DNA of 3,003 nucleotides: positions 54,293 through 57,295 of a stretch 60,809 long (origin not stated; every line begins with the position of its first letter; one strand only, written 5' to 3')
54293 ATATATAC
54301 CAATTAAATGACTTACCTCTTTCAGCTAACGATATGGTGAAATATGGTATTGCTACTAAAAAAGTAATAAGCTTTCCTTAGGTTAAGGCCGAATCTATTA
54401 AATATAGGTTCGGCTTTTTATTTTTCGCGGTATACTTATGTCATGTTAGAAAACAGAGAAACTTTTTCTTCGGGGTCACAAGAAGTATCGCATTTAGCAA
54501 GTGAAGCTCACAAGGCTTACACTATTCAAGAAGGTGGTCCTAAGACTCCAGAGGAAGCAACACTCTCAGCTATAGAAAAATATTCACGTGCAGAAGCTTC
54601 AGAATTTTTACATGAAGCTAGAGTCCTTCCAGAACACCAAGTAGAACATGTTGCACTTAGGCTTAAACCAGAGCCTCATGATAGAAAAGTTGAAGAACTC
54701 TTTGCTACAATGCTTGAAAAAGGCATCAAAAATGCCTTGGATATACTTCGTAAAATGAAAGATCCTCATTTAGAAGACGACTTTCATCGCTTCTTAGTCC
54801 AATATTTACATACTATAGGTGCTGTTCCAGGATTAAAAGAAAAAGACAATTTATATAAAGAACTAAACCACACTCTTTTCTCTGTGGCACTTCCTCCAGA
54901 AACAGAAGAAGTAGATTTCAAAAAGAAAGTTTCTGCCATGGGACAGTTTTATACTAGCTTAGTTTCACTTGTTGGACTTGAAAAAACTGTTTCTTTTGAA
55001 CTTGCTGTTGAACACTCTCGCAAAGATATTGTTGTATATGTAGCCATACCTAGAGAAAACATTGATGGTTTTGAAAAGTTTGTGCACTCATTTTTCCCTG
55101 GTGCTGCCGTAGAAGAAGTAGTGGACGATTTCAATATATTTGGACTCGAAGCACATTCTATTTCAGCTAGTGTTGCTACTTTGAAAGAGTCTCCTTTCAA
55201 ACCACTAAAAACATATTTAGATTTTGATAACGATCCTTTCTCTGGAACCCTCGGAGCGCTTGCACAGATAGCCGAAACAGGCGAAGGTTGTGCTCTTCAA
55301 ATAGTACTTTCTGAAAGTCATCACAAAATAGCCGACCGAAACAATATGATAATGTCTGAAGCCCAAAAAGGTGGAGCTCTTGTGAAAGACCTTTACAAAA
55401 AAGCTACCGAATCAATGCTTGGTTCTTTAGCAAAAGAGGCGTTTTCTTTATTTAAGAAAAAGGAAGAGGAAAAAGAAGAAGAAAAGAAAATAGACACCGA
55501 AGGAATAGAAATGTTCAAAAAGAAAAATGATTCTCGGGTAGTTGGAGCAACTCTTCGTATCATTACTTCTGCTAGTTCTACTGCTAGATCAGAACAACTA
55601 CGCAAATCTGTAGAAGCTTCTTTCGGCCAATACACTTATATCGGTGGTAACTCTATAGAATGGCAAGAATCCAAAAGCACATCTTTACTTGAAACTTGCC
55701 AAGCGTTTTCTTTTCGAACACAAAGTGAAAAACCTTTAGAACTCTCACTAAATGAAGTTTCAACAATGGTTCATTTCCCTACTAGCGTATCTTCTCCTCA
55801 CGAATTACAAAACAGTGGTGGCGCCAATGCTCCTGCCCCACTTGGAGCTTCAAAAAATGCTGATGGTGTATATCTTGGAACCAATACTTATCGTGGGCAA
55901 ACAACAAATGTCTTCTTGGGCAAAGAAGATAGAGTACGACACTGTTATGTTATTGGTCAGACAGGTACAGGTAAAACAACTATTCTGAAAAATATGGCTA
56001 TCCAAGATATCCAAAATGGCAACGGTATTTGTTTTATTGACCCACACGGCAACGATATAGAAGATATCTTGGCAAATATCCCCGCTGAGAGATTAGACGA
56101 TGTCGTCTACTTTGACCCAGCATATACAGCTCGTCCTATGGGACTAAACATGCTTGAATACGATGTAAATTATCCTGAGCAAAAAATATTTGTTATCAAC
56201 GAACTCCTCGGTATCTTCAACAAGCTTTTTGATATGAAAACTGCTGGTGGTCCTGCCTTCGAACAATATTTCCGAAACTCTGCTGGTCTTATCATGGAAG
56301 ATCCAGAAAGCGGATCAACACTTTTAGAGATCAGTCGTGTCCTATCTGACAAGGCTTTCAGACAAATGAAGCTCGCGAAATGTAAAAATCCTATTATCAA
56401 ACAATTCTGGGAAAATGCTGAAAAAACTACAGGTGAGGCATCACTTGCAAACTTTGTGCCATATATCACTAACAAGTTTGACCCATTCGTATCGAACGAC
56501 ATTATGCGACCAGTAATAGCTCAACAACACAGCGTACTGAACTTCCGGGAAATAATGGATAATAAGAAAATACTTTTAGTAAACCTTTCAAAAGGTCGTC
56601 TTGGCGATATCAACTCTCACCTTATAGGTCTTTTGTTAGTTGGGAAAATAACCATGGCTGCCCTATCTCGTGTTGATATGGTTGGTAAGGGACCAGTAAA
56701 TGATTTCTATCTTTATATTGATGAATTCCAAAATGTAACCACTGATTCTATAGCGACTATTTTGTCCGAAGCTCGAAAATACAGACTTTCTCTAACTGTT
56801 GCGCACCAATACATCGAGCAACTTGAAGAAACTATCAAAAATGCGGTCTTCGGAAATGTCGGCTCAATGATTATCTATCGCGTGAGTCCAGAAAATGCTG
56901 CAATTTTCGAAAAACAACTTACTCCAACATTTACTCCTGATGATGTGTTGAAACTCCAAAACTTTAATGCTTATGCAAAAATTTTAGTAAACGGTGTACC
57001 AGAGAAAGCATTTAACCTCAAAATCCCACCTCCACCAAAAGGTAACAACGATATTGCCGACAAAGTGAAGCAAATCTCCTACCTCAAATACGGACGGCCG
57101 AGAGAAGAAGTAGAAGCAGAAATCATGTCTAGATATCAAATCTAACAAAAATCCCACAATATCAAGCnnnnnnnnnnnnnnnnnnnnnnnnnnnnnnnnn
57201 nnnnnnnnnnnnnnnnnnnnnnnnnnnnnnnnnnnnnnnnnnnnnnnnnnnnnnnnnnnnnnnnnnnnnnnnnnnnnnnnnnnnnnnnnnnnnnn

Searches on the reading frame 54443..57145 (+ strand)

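Call 18: search_protein_families(library=pfam, proteins=[window:54443-57145:+], max_evalue=0.001)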
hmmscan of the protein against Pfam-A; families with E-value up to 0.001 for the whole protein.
window:54443-57145:+ (900 aa): 7 families
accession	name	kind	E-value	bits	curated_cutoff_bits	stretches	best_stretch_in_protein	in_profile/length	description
PF12696.13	TraG-D_C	-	2.6e-05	24.6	22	1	755-813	2-65/126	TraM recognition site of TraD and TraG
PF01935.23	DUF87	-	3.6e-05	24.4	23.2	1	488-536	12-62/220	Helicase HerA, central domain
PF10412.15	TrwB_AAD_bind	-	4.7e-05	22.9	20.5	0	493-537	10-54/387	Type IV secretion-system coupling protein DNA-binding domain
PF13401.12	AAA_22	-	8.9e-05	23.3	27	0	499-546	6-54/130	AAA domain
PF25199.1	nSTAND_NTPase5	-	0.00015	22.1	34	1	494-546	37-90/145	Novel STAND NTPase 5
PF02534.20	T4SS-DNA_transf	-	0.00022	20.7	20.1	0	701-799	253-349/468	Type IV secretory system Conjugative DNA transfer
PF20720.3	nSTAND3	-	0.00042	20.5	27.2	0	499-558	18-72/155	Novel STAND NTPase 3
